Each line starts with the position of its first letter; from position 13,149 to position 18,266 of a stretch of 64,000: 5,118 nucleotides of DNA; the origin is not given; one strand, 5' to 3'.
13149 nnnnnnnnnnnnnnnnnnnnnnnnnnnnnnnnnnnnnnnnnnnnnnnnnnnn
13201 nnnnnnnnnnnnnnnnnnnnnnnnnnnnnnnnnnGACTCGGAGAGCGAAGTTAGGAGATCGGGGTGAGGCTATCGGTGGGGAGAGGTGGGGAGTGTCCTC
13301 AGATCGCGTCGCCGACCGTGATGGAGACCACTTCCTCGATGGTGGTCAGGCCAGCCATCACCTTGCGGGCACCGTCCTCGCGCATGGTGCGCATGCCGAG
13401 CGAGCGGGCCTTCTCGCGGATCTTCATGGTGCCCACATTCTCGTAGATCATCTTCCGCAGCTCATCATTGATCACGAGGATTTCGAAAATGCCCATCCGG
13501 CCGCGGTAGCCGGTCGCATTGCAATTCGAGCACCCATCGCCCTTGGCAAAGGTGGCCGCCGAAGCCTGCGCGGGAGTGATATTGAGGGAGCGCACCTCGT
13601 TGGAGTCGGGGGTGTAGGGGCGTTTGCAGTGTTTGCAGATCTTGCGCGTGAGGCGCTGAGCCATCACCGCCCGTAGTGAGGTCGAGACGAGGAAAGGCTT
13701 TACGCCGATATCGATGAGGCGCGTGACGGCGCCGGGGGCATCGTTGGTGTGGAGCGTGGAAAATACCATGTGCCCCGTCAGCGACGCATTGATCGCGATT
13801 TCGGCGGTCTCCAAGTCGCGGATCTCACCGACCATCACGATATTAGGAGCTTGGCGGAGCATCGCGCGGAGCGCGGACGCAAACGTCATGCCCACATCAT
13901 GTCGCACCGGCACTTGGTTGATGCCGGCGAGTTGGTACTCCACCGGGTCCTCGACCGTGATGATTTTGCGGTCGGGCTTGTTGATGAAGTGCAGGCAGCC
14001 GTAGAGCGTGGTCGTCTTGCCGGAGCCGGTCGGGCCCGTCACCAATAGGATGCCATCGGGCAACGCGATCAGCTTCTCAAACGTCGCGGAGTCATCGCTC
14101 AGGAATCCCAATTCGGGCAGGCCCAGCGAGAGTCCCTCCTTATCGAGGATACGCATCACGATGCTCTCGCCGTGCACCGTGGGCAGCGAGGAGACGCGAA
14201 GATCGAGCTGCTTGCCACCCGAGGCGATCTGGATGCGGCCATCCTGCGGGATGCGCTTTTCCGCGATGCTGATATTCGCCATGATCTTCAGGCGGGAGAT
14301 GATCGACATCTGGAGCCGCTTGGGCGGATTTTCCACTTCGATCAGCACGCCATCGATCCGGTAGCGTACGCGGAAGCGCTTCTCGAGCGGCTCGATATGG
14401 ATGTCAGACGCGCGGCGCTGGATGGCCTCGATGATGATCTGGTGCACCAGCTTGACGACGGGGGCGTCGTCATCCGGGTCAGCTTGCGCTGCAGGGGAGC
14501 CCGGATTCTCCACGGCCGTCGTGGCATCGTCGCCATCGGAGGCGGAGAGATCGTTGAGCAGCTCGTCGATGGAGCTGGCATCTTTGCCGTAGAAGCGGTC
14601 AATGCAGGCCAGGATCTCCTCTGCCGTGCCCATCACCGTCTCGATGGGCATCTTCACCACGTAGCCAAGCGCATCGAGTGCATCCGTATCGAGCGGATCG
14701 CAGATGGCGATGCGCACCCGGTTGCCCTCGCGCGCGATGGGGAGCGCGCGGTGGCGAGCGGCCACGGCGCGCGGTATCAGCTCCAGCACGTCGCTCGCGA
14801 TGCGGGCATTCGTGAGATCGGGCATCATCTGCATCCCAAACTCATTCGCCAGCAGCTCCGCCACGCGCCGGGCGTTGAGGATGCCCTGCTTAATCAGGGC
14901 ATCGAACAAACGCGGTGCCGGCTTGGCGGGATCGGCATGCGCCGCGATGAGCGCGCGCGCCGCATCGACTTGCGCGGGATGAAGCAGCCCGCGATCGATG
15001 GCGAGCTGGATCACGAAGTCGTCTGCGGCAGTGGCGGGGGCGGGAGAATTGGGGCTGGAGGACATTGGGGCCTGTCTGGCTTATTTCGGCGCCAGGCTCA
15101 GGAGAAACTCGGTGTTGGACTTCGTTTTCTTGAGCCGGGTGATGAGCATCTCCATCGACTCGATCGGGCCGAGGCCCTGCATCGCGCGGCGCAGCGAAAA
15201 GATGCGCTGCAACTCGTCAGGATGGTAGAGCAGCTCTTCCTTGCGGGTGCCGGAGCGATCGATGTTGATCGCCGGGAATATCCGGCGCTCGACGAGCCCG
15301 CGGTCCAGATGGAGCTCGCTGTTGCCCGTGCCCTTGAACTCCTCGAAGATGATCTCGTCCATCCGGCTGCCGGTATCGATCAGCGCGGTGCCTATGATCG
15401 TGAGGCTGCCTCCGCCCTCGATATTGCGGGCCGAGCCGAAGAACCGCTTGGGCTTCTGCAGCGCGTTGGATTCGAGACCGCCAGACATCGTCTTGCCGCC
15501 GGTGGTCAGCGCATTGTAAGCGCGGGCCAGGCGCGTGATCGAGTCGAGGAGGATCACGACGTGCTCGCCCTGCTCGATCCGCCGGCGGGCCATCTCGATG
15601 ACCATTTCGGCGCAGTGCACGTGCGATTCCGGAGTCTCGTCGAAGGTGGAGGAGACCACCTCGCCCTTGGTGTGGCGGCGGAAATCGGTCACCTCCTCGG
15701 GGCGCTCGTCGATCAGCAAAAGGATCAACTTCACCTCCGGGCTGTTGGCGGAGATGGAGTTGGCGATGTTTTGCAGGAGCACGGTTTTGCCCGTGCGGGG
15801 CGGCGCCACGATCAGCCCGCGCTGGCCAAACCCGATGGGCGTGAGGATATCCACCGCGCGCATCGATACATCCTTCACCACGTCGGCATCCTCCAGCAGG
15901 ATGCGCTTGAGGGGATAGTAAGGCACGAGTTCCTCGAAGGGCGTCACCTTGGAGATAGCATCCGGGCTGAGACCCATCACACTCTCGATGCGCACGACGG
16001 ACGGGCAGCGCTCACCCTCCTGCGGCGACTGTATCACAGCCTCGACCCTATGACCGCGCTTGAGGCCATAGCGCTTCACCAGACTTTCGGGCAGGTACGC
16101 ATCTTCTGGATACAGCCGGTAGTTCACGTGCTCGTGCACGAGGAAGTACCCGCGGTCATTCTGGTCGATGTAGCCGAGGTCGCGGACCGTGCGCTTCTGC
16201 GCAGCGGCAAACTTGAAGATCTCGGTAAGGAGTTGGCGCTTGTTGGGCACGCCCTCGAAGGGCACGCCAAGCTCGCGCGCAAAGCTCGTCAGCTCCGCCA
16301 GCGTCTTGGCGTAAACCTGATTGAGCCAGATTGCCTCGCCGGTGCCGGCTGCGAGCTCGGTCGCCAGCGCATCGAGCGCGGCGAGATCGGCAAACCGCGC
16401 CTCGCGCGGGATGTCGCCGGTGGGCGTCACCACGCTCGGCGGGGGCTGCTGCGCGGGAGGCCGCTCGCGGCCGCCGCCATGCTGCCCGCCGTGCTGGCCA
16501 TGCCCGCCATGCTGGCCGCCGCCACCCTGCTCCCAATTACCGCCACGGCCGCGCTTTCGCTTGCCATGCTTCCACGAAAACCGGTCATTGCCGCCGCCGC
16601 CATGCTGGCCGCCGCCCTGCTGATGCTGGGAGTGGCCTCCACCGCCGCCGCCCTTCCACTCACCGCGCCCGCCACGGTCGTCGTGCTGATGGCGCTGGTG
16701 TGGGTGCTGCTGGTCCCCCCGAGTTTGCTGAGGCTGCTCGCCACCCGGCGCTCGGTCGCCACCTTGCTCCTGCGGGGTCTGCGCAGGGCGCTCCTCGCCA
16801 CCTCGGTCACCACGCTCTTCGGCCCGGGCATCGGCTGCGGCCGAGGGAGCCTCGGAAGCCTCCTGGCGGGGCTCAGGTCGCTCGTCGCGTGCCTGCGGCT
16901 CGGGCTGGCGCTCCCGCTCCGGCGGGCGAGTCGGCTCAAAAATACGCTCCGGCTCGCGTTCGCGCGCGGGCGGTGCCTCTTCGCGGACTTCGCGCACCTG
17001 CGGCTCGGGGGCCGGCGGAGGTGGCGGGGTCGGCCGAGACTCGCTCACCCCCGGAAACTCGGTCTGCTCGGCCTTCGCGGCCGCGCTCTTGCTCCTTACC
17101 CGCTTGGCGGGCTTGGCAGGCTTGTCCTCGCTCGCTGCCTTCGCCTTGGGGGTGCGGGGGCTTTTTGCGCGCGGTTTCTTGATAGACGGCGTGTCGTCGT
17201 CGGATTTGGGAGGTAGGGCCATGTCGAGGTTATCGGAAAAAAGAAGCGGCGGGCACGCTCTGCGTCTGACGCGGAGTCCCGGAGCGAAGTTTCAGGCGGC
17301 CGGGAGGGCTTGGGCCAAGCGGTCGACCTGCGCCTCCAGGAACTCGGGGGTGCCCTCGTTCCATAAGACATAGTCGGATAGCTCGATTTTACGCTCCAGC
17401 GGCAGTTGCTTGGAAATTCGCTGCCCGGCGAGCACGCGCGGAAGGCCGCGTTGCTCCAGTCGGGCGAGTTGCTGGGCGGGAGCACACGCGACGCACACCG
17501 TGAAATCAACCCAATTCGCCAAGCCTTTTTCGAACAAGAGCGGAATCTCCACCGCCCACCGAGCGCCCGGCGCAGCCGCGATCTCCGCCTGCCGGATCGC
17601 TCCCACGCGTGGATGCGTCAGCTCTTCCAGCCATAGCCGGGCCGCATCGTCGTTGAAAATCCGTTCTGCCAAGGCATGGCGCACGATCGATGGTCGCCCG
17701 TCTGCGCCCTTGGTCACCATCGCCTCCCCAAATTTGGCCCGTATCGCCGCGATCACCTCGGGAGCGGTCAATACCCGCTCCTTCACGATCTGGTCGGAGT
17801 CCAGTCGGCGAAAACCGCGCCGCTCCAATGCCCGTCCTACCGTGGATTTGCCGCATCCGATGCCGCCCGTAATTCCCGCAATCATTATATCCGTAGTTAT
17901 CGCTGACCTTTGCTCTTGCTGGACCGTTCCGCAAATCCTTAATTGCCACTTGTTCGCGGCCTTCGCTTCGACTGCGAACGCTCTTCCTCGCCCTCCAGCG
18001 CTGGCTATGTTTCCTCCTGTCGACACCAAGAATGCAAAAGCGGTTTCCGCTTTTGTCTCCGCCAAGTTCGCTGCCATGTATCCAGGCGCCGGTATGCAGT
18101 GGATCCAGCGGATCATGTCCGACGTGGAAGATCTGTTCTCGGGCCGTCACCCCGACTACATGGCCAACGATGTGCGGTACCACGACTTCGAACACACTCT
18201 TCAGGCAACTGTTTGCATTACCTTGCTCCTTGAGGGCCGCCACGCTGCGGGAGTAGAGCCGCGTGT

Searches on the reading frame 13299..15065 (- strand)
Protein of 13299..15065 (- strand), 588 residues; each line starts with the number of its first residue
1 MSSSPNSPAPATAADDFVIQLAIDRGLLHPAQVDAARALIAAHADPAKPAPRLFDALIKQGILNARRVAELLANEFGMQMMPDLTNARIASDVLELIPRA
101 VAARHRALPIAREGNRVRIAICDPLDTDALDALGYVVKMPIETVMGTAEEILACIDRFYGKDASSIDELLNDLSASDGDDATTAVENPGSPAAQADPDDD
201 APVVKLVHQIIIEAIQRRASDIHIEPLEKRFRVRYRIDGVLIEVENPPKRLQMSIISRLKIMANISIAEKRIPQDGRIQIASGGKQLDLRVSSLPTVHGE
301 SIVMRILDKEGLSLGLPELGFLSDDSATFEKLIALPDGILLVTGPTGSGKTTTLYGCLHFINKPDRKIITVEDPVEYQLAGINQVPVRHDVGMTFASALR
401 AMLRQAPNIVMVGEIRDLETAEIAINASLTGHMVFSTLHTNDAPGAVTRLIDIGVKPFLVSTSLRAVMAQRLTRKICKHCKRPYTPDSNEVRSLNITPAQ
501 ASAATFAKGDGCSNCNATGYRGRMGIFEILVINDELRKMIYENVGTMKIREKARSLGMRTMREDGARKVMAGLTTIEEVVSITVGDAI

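Call 9: search_protein_families(library=pfam, proteins=[window:13299-15065:-], max_evalue=0.00001)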
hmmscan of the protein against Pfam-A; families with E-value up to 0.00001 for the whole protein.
window:13299-15065:- (588 aa): 2 families
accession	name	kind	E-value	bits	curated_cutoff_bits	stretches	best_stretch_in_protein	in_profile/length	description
PF00437.27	T2SSE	-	1.4e-140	468.6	24.9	1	198-580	3-369/370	Type II/IV secretion system protein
PF05157.20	MshEN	-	6.6e-20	71.3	23.1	1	82-163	6-88/90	MshEN domain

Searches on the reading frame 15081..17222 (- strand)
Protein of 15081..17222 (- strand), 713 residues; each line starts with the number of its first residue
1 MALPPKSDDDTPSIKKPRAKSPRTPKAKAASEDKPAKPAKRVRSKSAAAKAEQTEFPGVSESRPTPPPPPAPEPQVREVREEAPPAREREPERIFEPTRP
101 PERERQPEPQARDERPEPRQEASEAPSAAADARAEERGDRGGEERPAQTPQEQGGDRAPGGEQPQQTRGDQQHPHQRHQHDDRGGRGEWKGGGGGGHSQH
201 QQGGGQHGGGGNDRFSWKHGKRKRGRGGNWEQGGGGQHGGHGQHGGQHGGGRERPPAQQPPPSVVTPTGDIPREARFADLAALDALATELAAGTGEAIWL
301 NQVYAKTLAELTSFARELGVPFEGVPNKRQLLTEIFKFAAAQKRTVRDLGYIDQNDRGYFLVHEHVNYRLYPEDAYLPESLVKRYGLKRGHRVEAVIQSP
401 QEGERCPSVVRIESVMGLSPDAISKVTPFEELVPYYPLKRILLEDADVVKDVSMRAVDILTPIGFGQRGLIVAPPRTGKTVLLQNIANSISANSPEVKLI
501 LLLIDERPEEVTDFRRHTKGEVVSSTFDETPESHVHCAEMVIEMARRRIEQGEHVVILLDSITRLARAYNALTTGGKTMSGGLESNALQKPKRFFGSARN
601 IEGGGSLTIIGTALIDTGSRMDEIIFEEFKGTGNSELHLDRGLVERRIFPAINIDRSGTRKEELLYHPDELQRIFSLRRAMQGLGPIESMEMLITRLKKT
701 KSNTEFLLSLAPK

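Call 9: search_protein_families(library=pfam, proteins=[window:15081-17222:-], max_evalue=0.00001)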
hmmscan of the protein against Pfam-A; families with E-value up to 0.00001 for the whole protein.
window:15081-17222:- (713 aa): 2 families
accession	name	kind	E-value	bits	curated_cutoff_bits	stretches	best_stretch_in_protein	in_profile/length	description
PF00006.31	ATP-synt_ab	-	4e-27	95.7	29.5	1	454-657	2-211/213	ATP synthase alpha/beta family, nucleotide-binding domain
PF07497.18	Rho_RNA_bind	-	2.4e-14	53.3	27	1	350-421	3-73/73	Rho termination factor, RNA-binding domain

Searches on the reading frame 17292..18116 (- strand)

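Call 9: search_protein_families(library=pfam, proteins=[window:17292-18116:-], max_evalue=0.00001)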
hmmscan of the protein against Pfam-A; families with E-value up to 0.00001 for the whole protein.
window:17292-18116:- (274 aa): 2 families
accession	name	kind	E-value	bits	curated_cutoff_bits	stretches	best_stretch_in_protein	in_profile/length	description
PF01121.26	CoaE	-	5.5e-39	134.1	27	1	78-256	1-177/180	Dephospho-CoA kinase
PF13238.12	AAA_18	-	6.1e-06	27.2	29.4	0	81-113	2-34/128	AAA domain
